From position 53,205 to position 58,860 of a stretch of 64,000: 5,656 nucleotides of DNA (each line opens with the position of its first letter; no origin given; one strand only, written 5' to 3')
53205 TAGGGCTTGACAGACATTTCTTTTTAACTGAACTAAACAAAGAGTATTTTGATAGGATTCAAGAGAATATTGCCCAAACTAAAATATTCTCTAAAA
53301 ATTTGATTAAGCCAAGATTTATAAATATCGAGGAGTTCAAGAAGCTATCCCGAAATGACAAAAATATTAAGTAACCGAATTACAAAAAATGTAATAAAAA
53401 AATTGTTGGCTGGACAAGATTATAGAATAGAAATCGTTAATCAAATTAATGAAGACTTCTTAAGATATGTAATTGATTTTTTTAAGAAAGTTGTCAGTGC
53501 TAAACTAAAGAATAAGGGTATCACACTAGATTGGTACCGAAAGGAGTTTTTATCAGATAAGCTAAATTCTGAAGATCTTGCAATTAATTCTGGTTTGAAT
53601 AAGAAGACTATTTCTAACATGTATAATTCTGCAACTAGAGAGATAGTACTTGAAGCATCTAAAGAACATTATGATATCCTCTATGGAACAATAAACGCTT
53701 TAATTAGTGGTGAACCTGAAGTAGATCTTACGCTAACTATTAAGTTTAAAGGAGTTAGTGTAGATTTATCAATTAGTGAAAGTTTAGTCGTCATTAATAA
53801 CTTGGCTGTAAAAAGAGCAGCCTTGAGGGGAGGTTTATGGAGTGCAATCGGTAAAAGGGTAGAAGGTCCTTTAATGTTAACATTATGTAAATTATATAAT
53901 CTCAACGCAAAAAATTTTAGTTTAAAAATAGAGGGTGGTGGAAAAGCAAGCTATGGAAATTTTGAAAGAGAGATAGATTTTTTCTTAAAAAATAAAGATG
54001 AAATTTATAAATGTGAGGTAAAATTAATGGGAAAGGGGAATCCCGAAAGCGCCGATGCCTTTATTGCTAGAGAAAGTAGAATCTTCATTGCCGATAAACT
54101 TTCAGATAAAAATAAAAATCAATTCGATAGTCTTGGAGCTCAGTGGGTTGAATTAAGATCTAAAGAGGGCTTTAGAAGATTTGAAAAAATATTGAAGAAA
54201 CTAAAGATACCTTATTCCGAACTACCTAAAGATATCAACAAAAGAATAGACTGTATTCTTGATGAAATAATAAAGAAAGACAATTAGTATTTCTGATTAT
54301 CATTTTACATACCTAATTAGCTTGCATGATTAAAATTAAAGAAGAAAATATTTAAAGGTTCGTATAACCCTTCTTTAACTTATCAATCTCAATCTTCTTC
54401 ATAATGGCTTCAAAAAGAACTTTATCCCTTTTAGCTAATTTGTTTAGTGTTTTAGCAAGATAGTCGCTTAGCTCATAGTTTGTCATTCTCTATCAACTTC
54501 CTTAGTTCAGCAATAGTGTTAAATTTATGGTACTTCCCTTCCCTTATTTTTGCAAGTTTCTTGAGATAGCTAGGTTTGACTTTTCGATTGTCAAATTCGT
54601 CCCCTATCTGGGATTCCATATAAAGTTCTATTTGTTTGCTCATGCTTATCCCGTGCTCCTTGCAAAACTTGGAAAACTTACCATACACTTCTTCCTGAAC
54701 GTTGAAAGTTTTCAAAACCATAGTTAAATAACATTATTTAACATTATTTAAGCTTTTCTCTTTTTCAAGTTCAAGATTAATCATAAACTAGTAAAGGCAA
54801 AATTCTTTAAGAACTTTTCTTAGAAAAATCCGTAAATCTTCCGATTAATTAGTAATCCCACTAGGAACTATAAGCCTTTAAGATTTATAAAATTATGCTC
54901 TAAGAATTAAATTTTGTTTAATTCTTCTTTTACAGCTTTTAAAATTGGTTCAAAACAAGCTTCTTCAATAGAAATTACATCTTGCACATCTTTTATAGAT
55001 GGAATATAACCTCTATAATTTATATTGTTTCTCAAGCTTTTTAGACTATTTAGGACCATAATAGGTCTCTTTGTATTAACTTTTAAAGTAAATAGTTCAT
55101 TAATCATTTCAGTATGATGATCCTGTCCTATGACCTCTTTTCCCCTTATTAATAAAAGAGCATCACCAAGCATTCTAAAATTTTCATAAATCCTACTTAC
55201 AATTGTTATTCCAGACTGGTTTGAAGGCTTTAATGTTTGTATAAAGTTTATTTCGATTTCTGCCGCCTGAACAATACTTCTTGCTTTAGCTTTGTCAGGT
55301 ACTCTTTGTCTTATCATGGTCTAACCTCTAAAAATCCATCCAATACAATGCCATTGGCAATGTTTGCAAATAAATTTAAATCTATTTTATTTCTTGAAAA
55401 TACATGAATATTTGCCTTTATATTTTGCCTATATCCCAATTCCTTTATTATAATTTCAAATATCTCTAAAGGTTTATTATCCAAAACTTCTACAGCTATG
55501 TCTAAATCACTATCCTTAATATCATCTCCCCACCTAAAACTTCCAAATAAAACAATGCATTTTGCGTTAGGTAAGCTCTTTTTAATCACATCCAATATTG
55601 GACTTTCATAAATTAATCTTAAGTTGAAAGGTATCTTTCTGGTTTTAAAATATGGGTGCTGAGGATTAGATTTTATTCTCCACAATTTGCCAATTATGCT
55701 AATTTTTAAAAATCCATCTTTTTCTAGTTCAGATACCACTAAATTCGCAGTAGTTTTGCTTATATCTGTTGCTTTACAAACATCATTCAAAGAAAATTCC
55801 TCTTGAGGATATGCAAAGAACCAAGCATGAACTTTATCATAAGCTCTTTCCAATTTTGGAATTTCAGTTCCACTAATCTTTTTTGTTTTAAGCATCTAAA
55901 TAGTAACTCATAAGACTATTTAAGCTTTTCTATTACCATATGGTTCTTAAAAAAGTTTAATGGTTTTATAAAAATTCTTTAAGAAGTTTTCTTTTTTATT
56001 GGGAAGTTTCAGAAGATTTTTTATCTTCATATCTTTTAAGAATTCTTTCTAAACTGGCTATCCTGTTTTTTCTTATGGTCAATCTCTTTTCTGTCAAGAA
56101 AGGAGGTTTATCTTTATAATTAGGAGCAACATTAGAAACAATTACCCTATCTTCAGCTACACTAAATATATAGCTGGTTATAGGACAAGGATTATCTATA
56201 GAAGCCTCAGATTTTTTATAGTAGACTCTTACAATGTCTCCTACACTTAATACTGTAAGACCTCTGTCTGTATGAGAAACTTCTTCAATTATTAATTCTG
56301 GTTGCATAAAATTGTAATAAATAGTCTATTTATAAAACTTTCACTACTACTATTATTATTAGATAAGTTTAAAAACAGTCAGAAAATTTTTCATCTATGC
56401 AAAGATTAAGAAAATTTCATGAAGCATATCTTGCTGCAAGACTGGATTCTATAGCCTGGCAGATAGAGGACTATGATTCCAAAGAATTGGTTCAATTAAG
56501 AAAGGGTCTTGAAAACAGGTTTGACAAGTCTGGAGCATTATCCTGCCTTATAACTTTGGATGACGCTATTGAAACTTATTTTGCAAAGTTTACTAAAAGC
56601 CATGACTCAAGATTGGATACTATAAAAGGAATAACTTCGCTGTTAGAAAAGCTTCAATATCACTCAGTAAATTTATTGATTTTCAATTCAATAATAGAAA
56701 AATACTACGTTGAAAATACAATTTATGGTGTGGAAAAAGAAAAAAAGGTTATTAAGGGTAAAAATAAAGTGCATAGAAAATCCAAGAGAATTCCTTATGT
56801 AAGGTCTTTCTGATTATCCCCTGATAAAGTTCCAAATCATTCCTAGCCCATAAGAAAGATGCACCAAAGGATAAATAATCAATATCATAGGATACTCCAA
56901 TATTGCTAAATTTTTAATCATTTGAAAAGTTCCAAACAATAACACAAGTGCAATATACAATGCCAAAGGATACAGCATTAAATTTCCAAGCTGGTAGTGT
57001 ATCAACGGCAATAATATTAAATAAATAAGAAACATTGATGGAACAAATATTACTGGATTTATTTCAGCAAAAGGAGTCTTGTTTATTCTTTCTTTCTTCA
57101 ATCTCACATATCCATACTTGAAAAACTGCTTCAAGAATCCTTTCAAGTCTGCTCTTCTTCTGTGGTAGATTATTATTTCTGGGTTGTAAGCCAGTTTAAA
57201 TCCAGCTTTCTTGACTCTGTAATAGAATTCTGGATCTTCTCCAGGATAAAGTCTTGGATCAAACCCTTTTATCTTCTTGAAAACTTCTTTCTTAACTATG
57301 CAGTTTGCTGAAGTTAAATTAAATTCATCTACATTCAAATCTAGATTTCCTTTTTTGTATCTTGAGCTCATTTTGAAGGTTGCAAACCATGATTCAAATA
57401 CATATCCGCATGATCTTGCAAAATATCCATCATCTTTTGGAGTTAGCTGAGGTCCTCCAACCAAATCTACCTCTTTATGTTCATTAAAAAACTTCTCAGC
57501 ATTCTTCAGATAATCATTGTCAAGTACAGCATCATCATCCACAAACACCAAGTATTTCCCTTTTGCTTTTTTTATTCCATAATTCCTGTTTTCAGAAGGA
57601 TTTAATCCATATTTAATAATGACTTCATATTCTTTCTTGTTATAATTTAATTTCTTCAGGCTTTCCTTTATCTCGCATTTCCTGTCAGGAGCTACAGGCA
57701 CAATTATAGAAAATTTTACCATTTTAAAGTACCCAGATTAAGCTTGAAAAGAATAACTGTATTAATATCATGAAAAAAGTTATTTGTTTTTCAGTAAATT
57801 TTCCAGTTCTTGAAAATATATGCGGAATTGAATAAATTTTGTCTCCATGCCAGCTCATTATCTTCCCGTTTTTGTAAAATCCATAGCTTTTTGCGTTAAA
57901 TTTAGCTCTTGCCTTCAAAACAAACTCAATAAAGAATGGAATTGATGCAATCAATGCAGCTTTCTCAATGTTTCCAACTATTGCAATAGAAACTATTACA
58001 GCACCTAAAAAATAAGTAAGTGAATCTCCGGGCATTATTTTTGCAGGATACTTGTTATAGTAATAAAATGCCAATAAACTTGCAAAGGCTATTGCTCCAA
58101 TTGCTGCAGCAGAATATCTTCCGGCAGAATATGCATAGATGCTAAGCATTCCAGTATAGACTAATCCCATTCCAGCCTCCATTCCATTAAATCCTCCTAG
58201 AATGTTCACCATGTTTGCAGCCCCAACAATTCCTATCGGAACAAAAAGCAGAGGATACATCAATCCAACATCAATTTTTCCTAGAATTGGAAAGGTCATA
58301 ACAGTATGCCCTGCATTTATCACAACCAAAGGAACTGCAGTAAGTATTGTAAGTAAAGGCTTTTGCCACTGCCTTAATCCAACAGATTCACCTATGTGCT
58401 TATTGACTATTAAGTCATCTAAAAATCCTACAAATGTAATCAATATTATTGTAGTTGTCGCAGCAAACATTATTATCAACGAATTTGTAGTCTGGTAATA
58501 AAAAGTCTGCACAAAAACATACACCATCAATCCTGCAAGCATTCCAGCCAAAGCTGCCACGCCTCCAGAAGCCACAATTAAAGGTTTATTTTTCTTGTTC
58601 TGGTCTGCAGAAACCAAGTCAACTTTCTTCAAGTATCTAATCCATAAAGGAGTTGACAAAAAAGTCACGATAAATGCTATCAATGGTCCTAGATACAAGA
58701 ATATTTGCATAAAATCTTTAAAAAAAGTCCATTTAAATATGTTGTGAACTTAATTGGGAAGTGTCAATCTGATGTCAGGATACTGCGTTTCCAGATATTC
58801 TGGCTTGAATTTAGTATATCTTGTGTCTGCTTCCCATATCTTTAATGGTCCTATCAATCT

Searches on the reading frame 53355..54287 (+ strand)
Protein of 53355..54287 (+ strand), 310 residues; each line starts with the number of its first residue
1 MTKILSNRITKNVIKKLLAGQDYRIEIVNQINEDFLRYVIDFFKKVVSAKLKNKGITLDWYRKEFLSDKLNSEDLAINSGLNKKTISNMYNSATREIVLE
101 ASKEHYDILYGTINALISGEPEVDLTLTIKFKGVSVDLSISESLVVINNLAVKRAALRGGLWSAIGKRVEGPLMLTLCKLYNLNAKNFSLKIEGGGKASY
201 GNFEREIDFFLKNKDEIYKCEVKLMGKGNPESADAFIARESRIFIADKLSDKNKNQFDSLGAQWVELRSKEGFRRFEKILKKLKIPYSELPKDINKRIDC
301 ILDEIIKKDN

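Call 75: search_protein_families(library=pfam, proteins=[window:53355-54287:+], max_evalue=0.0001)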
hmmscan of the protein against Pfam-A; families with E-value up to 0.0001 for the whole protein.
window:53355-54287:+ (310 aa): 1 family
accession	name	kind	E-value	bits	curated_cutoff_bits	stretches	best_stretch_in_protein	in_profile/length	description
PF09516.16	RE_CfrBI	-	2.3e-20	73.4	25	1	11-251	5-254/257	CfrBI restriction endonuclease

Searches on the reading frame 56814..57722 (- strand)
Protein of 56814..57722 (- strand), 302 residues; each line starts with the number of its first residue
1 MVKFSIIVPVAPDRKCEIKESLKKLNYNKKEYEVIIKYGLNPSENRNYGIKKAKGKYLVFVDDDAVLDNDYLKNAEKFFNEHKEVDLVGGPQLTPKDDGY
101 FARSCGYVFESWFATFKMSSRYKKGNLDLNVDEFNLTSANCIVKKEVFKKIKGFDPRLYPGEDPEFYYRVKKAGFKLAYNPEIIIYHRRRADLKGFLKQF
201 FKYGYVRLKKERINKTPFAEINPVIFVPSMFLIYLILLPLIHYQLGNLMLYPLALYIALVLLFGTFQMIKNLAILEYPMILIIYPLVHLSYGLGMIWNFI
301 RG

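Call 75: search_protein_families(library=pfam, proteins=[window:56814-57722:-], max_evalue=0.0001)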
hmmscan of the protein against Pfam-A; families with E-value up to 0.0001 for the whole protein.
window:56814-57722:- (302 aa): 4 families
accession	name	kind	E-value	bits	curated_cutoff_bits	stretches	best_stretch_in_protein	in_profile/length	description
PF13641.12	Glyco_tranf_2_3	-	2.8e-15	57.4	27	1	33-200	61-224/230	Glycosyltransferase like family 2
PF13632.12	Glyco_trans_2_3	-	4e-13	50.1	27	1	58-262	2-195/198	Glycosyl transferase family group 2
PF00535.33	Glycos_transf_2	-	1.3e-10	41.9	23.3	1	39-151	63-167/168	Glycosyl transferase family 2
PF10111.15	Glyco_tranf_2_2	-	4.9e-08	33.2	27.3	1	20-198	48-230/276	Glycosyltransferase like family 2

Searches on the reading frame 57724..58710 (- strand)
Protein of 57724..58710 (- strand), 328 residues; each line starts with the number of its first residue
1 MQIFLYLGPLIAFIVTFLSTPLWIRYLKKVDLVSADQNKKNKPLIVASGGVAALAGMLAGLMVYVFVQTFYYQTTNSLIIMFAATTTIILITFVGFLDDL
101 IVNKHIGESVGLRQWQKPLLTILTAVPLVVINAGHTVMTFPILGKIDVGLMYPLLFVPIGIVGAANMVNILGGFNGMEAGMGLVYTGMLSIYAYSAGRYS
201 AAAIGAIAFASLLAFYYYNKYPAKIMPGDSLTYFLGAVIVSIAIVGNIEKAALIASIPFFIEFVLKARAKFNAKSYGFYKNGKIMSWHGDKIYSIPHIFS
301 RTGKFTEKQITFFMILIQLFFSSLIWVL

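Call 75: search_protein_families(library=pfam, proteins=[window:57724-58710:-], max_evalue=0.0001)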
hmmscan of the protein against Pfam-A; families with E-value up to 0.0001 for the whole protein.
window:57724-58710:- (328 aa): 1 family
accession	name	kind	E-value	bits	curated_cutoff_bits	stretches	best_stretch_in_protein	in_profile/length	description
PF00953.26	Glycos_transf_4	-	1.9e-30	106.4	27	1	82-246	2-159/160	Glycosyl transferase family 4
